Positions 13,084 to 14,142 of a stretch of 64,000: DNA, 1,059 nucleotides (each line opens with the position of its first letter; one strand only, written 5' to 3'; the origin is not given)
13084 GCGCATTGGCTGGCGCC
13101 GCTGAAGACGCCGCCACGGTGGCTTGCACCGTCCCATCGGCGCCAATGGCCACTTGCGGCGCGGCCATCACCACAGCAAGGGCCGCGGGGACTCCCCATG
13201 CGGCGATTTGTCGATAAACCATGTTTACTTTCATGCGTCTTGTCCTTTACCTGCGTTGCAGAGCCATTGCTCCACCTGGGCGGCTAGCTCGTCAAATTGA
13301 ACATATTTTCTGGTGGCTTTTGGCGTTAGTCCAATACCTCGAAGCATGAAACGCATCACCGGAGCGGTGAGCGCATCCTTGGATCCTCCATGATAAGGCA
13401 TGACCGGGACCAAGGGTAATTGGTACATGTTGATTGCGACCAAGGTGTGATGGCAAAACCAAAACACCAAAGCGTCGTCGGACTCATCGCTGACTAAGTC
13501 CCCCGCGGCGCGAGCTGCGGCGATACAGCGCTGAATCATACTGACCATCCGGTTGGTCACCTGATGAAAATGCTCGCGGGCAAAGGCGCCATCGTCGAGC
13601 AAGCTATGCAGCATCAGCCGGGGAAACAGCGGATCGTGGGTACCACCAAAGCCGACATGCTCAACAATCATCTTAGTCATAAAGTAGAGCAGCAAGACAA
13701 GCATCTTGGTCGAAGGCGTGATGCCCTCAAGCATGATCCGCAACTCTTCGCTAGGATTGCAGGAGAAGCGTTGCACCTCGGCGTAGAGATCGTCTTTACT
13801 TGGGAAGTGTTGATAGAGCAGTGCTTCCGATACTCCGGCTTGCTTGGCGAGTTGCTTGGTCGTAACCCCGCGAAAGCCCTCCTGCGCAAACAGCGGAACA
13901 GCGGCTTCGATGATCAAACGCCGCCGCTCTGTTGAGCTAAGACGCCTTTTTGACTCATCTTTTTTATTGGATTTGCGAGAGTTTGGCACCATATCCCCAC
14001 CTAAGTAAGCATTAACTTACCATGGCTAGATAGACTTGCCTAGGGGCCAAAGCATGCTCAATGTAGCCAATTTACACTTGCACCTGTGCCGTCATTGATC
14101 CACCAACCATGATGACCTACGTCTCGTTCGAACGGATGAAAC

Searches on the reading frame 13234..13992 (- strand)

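Call 85: search_protein_families(library=pfam, proteins=[window:13234-13992:-], max_evalue=0.00001)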
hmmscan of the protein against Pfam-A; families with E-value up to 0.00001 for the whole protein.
window:13234-13992:- (253 aa): 1 family
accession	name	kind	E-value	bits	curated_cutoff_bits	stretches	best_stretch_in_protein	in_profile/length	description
PF00440.29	TetR_N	-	2.8e-18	65.9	24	1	27-73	1-47/47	Bacterial regulatory proteins, tetR family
